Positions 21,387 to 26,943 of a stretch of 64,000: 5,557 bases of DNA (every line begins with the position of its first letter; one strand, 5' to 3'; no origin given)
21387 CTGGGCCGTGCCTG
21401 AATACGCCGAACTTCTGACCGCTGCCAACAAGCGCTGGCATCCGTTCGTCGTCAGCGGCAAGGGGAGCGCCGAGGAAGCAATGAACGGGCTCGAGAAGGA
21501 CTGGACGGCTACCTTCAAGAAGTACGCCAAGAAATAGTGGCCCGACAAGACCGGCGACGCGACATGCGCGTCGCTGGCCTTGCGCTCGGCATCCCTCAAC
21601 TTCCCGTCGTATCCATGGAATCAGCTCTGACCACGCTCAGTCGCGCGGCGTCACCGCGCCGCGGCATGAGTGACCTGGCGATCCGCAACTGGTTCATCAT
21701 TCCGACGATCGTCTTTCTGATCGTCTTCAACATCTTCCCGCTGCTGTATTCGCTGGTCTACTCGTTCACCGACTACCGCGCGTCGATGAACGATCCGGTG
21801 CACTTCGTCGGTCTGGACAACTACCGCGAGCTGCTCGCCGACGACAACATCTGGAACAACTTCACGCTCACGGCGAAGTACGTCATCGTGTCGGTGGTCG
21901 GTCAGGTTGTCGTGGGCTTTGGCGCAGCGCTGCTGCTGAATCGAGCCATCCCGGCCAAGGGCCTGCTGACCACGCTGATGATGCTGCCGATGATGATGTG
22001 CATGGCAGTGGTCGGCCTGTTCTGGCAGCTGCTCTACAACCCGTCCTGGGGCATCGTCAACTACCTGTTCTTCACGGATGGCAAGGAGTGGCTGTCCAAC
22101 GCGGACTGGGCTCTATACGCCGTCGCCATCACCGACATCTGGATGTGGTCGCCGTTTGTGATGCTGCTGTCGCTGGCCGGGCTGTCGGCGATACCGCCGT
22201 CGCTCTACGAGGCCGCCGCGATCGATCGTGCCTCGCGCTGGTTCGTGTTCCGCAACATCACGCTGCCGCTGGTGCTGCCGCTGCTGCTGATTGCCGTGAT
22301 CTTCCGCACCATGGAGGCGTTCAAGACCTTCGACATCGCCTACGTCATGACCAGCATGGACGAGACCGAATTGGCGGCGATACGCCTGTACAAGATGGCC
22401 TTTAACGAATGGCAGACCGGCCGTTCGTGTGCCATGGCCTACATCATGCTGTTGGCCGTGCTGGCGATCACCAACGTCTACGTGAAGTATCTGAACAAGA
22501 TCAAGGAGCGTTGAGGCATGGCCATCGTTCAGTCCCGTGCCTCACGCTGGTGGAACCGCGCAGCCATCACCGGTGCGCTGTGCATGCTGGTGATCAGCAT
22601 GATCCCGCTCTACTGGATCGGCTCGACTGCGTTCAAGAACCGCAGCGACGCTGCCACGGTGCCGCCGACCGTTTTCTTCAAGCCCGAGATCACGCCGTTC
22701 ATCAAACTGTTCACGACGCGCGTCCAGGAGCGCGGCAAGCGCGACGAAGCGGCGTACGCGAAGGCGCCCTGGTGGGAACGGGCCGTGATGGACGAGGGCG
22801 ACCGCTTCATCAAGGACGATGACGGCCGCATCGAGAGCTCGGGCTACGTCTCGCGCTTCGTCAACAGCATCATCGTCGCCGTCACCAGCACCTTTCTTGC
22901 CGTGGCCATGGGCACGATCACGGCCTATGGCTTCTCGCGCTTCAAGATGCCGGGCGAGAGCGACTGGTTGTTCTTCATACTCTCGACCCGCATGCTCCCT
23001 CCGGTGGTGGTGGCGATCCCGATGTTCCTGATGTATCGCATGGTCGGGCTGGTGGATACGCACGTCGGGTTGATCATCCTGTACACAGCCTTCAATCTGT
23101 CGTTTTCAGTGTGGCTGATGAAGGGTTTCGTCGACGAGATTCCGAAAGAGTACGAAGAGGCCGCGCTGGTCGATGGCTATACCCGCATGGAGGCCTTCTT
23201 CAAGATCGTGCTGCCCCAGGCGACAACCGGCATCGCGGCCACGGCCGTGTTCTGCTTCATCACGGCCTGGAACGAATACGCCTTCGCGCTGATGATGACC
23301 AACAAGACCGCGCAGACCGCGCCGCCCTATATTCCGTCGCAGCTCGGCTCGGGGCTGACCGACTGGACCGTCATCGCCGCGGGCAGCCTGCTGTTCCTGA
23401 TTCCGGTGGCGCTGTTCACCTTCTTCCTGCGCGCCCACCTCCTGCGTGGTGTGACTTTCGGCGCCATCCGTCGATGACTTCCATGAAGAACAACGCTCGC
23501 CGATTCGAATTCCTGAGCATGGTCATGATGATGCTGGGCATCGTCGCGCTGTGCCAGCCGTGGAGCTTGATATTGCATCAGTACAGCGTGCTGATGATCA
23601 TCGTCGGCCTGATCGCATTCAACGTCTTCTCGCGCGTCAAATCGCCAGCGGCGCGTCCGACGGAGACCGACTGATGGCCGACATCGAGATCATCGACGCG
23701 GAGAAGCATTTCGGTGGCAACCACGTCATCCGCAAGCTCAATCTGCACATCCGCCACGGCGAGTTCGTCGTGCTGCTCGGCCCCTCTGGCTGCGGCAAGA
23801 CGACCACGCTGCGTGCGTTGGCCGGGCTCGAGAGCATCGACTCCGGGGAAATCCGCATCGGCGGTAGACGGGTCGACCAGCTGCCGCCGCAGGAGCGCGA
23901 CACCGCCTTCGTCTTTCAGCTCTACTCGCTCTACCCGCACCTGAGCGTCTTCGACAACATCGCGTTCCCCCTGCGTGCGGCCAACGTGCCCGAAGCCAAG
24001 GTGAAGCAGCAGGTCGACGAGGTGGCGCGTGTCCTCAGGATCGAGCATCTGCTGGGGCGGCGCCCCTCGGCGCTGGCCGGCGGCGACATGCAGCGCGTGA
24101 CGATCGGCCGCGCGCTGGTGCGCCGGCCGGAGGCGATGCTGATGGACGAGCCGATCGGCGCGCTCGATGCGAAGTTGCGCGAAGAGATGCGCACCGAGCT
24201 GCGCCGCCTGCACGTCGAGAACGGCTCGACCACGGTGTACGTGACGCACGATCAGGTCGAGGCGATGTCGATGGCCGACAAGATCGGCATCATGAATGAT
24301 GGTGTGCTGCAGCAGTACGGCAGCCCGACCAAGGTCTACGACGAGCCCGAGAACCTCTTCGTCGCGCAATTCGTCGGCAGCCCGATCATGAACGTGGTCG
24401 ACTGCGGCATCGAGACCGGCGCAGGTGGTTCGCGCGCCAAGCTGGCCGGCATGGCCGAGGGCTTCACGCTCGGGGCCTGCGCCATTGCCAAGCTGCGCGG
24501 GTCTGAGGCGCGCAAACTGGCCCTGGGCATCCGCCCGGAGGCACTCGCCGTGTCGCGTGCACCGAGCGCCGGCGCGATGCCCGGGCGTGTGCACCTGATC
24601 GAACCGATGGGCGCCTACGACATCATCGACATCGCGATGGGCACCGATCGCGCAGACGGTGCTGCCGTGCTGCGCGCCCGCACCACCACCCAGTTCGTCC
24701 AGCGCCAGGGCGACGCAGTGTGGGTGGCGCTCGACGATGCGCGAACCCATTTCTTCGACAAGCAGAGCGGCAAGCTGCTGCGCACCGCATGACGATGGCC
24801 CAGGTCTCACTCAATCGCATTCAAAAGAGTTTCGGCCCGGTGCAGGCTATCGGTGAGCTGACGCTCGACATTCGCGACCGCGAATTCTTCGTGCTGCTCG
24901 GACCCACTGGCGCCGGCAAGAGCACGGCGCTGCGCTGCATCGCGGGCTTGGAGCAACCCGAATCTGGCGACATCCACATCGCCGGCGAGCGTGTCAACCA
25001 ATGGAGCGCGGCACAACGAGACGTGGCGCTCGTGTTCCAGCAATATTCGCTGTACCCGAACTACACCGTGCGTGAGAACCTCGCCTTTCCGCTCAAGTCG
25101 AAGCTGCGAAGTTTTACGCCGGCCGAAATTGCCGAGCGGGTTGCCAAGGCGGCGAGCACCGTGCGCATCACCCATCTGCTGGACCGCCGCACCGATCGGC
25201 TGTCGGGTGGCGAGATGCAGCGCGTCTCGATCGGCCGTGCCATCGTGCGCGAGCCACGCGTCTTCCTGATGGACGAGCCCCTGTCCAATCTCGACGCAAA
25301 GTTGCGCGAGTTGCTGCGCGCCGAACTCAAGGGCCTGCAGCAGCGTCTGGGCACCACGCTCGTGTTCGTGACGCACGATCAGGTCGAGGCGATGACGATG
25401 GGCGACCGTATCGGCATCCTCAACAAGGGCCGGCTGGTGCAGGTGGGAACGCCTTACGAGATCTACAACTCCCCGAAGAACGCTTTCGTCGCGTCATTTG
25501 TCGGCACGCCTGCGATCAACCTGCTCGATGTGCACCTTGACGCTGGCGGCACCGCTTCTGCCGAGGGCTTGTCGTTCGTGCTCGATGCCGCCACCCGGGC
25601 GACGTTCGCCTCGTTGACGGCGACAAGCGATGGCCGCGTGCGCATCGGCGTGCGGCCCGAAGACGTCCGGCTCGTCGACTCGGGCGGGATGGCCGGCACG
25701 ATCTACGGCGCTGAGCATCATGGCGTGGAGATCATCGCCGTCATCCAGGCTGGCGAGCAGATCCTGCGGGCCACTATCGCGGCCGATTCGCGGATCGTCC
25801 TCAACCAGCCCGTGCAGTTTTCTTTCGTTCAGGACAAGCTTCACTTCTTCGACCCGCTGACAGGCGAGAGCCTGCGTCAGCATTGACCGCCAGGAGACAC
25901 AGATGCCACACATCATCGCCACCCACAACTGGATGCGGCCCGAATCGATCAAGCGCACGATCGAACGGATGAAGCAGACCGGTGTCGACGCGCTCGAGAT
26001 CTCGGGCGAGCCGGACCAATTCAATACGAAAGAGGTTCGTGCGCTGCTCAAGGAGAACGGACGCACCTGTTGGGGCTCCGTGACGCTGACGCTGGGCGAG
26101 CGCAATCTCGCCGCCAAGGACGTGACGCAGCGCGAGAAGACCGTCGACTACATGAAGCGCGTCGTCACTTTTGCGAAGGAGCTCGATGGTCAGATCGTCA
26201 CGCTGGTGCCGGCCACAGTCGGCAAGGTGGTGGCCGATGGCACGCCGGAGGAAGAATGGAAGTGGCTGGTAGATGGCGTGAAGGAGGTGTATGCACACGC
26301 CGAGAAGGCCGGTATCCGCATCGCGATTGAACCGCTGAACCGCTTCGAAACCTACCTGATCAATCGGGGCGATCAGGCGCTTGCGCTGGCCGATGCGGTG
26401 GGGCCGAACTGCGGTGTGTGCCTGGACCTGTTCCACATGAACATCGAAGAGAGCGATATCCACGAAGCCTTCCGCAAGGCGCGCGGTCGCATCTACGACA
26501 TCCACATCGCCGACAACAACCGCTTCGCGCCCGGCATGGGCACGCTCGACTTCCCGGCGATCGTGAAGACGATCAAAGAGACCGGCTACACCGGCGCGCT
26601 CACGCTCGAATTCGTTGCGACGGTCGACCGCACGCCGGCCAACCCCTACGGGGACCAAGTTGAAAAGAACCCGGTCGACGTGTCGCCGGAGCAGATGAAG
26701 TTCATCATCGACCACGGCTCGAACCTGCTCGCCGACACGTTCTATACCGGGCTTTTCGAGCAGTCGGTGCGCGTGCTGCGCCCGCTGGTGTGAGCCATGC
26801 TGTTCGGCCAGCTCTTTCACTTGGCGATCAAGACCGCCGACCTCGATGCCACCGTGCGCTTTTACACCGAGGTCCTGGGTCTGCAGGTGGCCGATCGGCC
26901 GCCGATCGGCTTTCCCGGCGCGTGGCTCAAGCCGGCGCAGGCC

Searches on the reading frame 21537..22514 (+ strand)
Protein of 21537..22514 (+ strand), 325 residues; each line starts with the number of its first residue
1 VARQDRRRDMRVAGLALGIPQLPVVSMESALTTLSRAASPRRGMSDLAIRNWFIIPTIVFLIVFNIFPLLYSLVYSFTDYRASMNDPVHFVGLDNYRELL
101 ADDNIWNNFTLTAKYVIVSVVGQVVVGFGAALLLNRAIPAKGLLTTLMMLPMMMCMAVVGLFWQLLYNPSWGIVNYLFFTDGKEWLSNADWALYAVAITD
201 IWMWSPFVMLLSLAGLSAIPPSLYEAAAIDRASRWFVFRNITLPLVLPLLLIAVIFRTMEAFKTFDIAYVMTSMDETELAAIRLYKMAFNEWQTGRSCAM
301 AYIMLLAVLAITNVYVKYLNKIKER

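Call 67: search_protein_families(library=ncbifam, proteins=[window:21537-22514:+], max_evalue=1e-10)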
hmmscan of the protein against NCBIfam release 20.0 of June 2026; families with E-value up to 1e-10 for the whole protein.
window:21537-22514:+ (325 aa): 7 families
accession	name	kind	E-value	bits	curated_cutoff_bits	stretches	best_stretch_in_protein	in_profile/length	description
NF007852.0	PRK10561.1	equivalog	4.4e-28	99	335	1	51-321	15-290/295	sn-glycerol-3-phosphate ABC transporter permease UgpA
NF040931.1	ABC_arch_GlcT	equivalog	4.8e-23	82.2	360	1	53-311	1-263/278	glucose ABC transporter permease GlcT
NF008232.0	PRK10999.1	equivalog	1.1e-17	64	392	1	90-316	264-512/520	maltose ABC transporter permease MalF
NF011624.0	PRK15050.1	equivalog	1.7e-16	60.2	247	1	38-322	13-289/297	2-aminoethylphosphonate ABC transporter permease subunit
TIGR00969.1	3a0106s02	subfamily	2.8e-13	50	240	1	91-310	45-261/272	sulfate ABC transporter permease subunit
TIGR03226.1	PhnU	equivalog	7.2e-13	48.7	283.45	1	49-318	42-303/311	2-aminoethylphosphonate ABC transporter permease subunit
TIGR03262.1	PhnU2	equivalog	3.8e-11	42.3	593.25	1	52-310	5-248/546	putative 2-aminoethylphosphonate ABC transporter permease subunit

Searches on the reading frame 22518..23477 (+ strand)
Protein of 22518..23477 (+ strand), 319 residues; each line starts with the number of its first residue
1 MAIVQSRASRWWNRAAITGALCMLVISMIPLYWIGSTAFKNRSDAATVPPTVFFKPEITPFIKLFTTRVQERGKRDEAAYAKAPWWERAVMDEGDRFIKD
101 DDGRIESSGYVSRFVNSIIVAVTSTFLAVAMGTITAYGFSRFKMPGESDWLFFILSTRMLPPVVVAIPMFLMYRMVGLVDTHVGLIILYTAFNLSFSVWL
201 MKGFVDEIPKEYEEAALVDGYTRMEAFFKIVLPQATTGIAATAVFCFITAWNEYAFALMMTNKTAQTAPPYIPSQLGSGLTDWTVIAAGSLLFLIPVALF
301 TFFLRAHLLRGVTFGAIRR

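Call 67: search_protein_families(library=ncbifam, proteins=[window:22518-23477:+], max_evalue=1e-10)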
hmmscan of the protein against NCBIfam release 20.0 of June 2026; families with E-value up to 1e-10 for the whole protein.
window:22518-23477:+ (319 aa): 7 families
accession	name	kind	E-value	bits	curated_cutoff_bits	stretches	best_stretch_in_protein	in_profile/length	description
NF040932.1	ABC_arch_GlcU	equivalog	2.6e-28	99.4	340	1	110-312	58-264/272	glucose ABC transporter permease GlcU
NF008231.0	PRK10998.1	equivalog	5.5e-25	88.5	261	1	100-318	69-295/296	maltose ABC transporter permease MalG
NF008210.0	PRK10973.1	equivalog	5.2e-22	78.8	297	1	106-312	69-276/281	sn-glycerol-3-phosphate ABC transporter permease UgpE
TIGR01581.1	Mo_ABC_porter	hypoth_equivalog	3.4e-13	49.6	210.3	1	115-299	24-223/225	ABC transporter permease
NF007047.0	PRK09500.1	equivalog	6.4e-12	45.6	326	1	111-299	57-244/257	spermidine/putrescine ABC transporter permease PotC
NF043073.1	MMSYN1_0195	equivalog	1.4e-11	43.3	1250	1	105-253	50-198/1021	spermidine/putrescine ABC transporter permease/substrate-binding protein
TIGR02141.1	modB_ABC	equivalog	5.6e-11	42.5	182.6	1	117-282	3-183/208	molybdate ABC transporter permease subunit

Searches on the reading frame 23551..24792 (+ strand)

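Call 67: search_protein_families(library=ncbifam, proteins=[window:23551-24792:+], max_evalue=1e-10)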
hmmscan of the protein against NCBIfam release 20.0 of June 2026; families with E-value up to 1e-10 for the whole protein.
window:23551-24792:+ (413 aa): 161 families (the best 25 are shown)
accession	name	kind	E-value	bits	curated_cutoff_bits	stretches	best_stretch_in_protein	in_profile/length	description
NF008653.0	PRK11650.1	subfamily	3.7e-113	378.2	432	1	42-410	1-355/357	sn-glycerol-3-phosphate ABC transporter ATP-binding protein UgpC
NF008233.0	PRK11000.1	equivalog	3.8e-99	332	568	1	42-405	1-356/369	maltose/maltodextrin ABC transporter ATP-binding protein MalK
NF006987.0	PRK09452.1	equivalog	5.6e-92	308.3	482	1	45-337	18-304/378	spermidine/putrescine ABC transporter ATP-binding protein PotA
TIGR03265.1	PhnT2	equivalog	7.7e-88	295.1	457.7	1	44-402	4-352/353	putative 2-aminoethylphosphonate ABC transporter ATP-binding protein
NF043075.1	MMSYN1_0197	equivalog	1e-83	281.2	550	1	45-287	3-243/341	spermidine/putrescine ABC transporter ATP-binding protein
TIGR01187.1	potA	subfamily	1.3e-81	274.2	355.6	1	75-339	1-259/325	polyamine ABC transporter ATP-binding protein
NF040933.2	ABC_arch_GlcV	equivalog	6.9e-79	265.3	450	1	58-339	20-293/357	glucose ABC transporter ATP-binding protein GlcV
TIGR00968.1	3a0106s01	subfamily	1.1e-77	260.8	342.75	1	45-277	1-233/237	sulfate ABC transporter ATP-binding protein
TIGR03258.1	PhnT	equivalog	1e-74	251.7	499.15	1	51-363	15-323/359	2-aminoethylphosphonate ABC transport system ATP-binding subunit PhnT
NF040840.2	tungstate_WtpC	equivalog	8.1e-74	249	440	1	58-399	14-344/347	tungstate ABC transporter ATP-binding protein WtpC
NF008105.0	PRK10851.1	equivalog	9.1e-72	241.7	502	1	44-403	2-350/362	sulfate/thiosulfate ABC transporter ATP-binding protein CysA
NF008513.0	PRK11432.1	equivalog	3.2e-70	236.8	496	1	47-394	9-339/351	ferric ABC transporter ATP-binding protein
NF008621.0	PRK11607.1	equivalog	2.3e-66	224.1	613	1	42-285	17-258/377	putrescine ABC transporter ATP-binding subunit PotG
TIGR01186.1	proV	subfamily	1.8e-53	182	326.6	1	54-277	3-232/363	betaine/proline/choline family ABC transporter ATP-binding protein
TIGR02142.1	modC_ABC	equivalog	1.3e-49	169.3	285.05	1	62-267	15-224/353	molybdenum ABC transporter ATP-binding protein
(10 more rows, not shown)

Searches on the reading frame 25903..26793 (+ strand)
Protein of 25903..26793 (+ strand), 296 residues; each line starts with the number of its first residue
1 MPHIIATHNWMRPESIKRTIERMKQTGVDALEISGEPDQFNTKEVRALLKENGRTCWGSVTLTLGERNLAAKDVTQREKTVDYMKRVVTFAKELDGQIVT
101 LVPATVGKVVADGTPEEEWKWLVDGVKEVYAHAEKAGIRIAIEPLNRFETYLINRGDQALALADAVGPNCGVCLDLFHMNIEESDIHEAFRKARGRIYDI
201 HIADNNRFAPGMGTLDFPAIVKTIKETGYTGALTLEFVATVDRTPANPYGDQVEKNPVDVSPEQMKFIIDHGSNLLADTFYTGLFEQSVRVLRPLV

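Call 67: search_protein_families(library=ncbifam, proteins=[window:25903-26793:+], max_evalue=1e-10)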
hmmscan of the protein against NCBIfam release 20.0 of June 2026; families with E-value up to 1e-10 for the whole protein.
window:25903-26793:+ (296 aa): 7 families
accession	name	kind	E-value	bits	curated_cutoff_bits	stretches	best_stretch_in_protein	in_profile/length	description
NF041099.2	keto_glucon_epim_IolO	equivalog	2.6e-42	145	300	1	14-239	21-248/269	5-keto-L-gluconate epimerase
NF051856.1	PsicseEpim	equivalog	6.6e-38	131.2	300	1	16-236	18-244/287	D-psicose 3-epimerase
TIGR03234.1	OH-pyruv-isom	equivalog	1.4e-26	93.4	353.45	1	21-241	21-244/254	hydroxypyruvate isomerase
NF043033.1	OxoTetrIsom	equivalog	1.6e-18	67.4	325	1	61-238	65-238/251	2-oxo-tetronate isomerase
NF007360.0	PRK09856.1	equivalog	2.1e-17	63.5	305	1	68-240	76-251/276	fructoselysine 3-epimerase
NF007444.0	PRK09997.1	equivalog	8e-13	48.4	465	1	64-238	68-242/258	hydroxypyruvate isomerase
NF009688.0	PRK13209.1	subfamily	7.6e-12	44.8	317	1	42-238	59-255/286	L-ribulose-5-phosphate 3-epimerase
